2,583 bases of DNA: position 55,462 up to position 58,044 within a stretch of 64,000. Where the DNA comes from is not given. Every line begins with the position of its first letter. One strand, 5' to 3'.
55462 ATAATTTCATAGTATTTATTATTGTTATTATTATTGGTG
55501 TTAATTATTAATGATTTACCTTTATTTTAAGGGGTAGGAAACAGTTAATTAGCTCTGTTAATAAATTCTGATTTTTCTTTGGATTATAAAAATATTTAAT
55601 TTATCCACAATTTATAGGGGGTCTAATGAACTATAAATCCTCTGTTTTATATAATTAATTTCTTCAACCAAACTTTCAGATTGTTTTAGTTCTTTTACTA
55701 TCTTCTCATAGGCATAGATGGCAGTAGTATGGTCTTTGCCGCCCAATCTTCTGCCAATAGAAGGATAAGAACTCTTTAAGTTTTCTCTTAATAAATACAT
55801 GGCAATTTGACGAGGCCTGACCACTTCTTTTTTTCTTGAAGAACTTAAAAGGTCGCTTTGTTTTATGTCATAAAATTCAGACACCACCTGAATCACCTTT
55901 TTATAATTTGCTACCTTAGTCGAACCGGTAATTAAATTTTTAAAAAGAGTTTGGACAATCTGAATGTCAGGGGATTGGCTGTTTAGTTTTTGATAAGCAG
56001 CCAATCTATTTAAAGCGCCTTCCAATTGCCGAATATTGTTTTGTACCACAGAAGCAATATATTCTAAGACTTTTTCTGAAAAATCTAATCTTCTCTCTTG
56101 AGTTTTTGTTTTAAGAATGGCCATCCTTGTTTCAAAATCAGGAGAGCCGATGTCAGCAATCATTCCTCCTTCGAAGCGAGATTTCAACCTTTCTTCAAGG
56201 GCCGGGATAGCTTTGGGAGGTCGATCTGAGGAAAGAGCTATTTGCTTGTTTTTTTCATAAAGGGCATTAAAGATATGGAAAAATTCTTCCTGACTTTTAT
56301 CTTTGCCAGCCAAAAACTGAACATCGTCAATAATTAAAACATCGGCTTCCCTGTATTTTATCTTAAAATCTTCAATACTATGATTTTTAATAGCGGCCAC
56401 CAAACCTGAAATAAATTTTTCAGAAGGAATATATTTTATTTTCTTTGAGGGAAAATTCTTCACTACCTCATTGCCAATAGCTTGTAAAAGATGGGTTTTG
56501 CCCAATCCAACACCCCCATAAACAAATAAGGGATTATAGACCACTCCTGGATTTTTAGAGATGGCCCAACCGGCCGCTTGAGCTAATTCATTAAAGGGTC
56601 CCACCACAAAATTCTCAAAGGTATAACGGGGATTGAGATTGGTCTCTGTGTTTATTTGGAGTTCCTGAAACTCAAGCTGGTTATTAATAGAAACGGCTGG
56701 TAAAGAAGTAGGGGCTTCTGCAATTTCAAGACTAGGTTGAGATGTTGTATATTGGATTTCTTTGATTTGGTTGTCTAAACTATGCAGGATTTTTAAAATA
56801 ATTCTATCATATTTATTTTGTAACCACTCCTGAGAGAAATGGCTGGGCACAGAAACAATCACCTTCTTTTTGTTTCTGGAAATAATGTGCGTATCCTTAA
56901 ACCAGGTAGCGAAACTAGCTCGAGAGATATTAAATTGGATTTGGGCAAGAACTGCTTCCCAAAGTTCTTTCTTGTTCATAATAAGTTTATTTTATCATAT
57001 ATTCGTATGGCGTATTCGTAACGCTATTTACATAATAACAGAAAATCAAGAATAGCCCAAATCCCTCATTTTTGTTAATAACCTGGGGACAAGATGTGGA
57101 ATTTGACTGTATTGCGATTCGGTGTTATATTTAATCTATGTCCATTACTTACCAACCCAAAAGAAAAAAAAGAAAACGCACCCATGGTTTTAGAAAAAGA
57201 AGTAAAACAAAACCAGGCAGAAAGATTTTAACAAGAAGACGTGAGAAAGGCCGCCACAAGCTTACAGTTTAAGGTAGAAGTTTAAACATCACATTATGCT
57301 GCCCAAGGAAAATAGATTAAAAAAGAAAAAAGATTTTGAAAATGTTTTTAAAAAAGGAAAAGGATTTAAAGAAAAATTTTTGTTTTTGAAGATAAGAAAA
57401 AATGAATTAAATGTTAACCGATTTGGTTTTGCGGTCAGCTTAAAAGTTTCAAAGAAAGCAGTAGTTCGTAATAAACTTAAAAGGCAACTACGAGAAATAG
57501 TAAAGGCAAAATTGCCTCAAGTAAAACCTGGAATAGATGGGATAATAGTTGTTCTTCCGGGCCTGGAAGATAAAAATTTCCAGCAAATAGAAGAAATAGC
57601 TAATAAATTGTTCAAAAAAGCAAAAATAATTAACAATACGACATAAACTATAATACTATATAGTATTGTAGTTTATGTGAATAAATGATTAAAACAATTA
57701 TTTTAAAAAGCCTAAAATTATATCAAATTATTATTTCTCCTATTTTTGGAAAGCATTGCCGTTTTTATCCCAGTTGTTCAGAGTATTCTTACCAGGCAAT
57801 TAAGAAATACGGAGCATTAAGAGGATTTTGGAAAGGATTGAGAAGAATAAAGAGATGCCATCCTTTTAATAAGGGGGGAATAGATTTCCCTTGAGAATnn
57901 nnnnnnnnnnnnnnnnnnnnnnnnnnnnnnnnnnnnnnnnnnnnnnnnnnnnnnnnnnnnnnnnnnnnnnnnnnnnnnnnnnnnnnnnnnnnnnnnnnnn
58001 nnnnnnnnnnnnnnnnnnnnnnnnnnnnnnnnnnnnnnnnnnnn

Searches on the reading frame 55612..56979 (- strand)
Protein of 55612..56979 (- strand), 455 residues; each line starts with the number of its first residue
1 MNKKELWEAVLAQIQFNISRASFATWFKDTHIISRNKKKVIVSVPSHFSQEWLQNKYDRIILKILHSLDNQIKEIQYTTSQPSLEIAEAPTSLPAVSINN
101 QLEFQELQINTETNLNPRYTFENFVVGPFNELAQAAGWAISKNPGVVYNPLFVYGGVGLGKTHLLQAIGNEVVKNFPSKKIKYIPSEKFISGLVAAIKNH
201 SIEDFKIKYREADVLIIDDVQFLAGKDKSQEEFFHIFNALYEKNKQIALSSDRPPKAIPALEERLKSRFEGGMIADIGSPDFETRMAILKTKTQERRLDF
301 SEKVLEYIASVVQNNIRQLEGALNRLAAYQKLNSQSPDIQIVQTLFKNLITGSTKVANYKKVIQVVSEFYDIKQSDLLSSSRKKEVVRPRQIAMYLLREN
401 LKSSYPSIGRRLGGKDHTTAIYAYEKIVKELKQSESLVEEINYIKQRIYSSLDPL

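Call 26: search_protein_families(library=pfam, proteins=[window:55612-56979:-])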
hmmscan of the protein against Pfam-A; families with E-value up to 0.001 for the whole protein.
window:55612-56979:- (455 aa): 6 families
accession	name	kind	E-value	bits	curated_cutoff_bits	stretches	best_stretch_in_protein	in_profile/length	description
PF00308.24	Bac_DnaA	-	9.9e-70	234.3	23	1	115-275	1-161/162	Bacterial DnaA ATPAse domain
PF08299.17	Bac_DnaA_C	-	1.9e-27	95.5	31.5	1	360-427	2-69/69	Bacterial dnaA protein helix-turn-helix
PF11638.13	DnaA_N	-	5.9e-15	55.2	24.6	1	5-65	2-63/65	DnaA N-terminal domain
PF01695.23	IstB_IS21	-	1.6e-09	38.1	24.1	1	152-251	96-192/238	IstB-like ATP binding protein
PF13401.12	AAA_22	-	5.7e-05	23.9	27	0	206-247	84-116/130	AAA domain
PF00004.35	AAA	-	6.7e-05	23.8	21.2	1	152-268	2-126/131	ATPase family associated with various cellular activities (AAA)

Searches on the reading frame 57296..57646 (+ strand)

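Call 26: search_protein_families(library=pfam, proteins=[window:57296-57646:+])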
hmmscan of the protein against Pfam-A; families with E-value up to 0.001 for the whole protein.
window:57296-57646:+ (116 aa): 1 family
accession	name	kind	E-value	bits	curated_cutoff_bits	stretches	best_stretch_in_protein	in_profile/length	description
PF00825.24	Ribonuclease_P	-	1.2e-27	96.6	22.3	1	2-109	1-108/109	Ribonuclease P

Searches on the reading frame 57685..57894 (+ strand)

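Call 89: search_protein_families(library=pfam, max_evalue=0.01, proteins=[window:57685-57894:+])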
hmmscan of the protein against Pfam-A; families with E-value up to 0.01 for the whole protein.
window:57685-57894:+ (69 aa): 1 family
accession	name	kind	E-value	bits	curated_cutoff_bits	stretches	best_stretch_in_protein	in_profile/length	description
PF01809.23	YidD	-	2.3e-28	98.2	27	1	4-67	2-65/67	Putative membrane protein insertion efficiency factor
